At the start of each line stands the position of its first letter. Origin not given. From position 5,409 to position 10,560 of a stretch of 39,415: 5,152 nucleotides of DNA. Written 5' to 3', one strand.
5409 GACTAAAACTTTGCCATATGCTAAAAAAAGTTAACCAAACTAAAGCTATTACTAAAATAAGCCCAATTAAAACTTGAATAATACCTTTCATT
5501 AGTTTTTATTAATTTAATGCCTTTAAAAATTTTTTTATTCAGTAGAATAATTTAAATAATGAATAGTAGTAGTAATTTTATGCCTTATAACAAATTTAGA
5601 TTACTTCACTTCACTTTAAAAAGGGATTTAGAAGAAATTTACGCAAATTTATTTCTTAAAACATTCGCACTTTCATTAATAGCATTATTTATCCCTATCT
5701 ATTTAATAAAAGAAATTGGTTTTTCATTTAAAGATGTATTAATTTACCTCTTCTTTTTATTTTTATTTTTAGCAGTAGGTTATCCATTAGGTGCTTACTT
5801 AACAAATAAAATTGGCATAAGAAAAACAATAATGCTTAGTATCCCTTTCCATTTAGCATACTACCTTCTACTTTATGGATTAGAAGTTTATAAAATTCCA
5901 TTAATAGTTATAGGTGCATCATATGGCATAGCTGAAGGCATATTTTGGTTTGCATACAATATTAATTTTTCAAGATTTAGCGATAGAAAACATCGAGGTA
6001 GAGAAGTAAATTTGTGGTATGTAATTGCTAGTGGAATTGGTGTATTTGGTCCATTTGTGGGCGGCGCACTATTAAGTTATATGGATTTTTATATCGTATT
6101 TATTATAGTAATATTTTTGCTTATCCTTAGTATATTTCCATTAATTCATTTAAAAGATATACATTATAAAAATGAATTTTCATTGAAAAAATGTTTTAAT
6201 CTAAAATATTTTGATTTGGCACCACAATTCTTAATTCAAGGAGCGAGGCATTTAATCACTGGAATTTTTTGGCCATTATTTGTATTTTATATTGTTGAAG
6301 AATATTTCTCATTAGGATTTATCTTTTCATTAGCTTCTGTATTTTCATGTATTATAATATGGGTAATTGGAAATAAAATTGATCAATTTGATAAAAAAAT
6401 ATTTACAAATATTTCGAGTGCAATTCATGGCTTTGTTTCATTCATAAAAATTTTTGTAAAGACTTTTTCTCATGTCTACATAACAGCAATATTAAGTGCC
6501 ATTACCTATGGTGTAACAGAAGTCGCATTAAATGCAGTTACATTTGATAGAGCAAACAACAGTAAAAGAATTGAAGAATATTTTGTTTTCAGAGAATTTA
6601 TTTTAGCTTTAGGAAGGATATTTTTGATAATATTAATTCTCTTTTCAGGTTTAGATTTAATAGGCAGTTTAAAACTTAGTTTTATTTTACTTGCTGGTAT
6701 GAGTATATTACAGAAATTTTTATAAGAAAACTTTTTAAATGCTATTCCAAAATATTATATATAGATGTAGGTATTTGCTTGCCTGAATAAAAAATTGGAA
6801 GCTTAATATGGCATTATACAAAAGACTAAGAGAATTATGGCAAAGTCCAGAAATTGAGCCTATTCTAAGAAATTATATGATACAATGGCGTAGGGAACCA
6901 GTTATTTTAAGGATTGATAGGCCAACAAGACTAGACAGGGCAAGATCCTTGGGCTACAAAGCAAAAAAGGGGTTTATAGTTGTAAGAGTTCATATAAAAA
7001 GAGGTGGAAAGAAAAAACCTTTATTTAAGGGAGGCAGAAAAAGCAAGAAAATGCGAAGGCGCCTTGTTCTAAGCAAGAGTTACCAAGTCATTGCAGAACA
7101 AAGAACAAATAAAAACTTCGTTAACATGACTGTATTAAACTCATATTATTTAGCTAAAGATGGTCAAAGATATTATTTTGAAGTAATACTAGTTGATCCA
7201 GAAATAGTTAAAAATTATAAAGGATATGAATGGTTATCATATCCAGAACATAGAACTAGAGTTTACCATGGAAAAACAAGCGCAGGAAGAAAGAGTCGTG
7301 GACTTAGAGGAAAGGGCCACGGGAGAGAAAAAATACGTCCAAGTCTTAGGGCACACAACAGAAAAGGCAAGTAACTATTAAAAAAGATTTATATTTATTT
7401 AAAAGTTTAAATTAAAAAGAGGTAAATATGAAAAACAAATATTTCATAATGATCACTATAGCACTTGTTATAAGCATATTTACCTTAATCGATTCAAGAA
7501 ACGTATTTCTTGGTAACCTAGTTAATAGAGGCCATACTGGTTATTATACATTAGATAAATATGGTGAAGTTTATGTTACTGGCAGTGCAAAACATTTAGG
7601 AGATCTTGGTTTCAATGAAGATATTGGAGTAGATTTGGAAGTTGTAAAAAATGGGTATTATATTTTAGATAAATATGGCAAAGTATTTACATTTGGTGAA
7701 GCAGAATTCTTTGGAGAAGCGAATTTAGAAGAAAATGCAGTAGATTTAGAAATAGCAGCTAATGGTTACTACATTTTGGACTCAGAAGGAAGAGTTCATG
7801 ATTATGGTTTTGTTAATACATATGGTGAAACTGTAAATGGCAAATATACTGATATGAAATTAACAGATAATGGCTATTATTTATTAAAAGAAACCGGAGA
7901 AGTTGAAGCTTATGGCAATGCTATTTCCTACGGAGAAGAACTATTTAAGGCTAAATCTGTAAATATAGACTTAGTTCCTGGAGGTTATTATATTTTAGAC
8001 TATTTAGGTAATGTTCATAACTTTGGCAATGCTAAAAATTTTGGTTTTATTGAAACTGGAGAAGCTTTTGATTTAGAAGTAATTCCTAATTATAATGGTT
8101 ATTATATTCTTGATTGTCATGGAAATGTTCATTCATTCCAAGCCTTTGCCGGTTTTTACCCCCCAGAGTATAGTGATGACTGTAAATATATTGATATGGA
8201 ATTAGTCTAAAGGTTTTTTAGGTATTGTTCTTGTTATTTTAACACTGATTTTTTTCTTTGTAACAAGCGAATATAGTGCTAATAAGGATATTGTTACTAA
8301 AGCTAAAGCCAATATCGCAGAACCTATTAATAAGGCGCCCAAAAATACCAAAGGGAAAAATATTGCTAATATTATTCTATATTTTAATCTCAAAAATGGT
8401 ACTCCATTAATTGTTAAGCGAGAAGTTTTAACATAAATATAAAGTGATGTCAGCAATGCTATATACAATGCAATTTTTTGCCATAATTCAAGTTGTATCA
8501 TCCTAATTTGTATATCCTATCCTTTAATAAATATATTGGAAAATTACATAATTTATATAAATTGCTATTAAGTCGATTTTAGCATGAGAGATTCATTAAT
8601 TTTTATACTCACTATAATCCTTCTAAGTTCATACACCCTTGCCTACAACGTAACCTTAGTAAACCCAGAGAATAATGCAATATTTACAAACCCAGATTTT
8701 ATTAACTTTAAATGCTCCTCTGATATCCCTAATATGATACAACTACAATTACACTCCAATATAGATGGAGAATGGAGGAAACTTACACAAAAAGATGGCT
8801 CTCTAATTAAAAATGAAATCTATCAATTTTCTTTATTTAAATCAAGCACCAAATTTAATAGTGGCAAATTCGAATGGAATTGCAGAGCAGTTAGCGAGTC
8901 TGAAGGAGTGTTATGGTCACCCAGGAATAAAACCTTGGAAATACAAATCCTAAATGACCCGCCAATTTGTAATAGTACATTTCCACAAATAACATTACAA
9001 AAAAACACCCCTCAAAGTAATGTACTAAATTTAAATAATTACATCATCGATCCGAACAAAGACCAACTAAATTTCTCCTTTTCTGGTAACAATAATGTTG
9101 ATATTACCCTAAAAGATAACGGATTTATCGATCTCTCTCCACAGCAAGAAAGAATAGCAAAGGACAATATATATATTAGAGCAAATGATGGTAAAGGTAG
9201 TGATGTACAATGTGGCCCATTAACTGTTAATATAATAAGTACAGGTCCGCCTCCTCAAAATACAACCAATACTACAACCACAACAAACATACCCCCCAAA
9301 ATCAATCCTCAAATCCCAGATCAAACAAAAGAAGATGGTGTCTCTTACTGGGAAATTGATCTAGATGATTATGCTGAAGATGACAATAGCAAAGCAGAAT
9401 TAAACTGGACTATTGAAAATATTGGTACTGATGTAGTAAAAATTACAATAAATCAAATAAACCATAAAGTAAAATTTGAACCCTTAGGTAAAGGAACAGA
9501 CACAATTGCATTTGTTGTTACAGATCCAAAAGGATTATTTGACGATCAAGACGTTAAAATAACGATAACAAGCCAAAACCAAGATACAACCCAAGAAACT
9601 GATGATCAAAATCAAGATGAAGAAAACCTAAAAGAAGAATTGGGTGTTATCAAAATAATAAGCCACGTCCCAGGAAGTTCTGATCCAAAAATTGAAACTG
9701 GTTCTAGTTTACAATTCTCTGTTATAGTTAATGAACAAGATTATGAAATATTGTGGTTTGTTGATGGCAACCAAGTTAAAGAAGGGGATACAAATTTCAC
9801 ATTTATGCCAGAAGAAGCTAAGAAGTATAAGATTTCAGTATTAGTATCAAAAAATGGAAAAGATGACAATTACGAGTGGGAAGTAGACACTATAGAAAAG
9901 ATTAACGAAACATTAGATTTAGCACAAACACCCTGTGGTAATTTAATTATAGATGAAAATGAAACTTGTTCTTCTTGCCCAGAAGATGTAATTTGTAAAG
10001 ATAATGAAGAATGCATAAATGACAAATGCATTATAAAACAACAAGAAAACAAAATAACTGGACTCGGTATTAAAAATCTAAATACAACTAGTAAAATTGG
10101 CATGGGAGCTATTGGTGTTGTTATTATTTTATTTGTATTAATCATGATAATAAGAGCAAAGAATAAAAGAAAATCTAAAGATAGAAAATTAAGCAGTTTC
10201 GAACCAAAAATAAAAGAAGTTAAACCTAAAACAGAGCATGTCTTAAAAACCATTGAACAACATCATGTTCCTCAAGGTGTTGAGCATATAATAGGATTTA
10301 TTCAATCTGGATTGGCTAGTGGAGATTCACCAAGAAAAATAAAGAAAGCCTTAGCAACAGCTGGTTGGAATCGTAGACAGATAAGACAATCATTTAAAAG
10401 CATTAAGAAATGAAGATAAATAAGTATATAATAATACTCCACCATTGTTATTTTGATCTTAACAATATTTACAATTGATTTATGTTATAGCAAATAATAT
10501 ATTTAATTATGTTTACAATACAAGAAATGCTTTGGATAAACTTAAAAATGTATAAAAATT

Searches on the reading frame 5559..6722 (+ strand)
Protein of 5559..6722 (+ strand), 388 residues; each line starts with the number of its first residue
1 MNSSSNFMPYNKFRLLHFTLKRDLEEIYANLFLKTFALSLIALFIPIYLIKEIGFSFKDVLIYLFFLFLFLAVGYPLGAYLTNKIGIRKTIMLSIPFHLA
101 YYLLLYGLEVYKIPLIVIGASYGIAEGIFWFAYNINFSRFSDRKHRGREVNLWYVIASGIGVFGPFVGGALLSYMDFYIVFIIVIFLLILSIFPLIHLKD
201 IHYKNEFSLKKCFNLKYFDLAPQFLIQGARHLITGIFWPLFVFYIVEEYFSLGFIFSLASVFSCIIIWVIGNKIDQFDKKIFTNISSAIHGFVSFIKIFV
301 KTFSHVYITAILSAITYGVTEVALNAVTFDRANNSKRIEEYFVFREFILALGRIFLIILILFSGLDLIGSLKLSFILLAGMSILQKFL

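Call 72: search_protein_families(library=pfam, proteins=[window:5559-6722:+], max_evalue=0.0001)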
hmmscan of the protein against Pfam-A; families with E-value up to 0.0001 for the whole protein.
window:5559-6722:+ (388 aa): 1 family
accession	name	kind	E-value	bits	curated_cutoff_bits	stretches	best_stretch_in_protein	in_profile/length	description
PF07690.21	MFS_1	-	1.2e-20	74.1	33.4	1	31-337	5-328/347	Major Facilitator Superfamily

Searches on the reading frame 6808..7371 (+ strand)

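Call 72: search_protein_families(library=pfam, proteins=[window:6808-7371:+], max_evalue=0.0001)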
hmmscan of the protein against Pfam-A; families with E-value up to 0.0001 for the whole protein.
window:6808-7371:+ (188 aa): 1 family
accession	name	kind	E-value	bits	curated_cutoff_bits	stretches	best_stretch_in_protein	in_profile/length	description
PF00827.22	Ribosomal_L15e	-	4.1e-59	199.9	27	1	3-182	2-190/191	Ribosomal L15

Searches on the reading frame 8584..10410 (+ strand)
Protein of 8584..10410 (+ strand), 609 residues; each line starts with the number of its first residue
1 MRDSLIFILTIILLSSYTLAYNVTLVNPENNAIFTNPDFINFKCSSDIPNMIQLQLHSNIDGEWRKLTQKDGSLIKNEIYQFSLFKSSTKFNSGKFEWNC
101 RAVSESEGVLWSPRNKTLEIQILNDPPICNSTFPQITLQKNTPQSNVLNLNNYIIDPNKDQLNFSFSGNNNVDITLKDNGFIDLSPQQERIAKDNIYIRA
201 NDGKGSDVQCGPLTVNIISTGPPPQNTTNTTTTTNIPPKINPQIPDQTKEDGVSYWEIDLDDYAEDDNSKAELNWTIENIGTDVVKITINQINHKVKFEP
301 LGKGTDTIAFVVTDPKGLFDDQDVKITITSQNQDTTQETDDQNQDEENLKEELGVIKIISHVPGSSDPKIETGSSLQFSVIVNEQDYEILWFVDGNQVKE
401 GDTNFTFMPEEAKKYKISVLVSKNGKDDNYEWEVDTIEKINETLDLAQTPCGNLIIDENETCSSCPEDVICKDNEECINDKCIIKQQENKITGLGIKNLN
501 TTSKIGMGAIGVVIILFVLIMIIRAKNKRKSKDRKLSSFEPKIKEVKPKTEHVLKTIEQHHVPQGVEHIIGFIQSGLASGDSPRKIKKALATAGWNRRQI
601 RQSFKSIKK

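Call 38: search_protein_families(library=pfam, proteins=[window:8584-10410:+], max_evalue=0.001)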
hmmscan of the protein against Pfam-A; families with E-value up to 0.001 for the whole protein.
window:8584-10410:+ (609 aa): 1 family
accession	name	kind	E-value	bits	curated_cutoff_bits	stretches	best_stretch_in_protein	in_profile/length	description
PF17963.7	Big_9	-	8.5e-06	27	23.6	0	124-206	1-80/89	Bacterial Ig domain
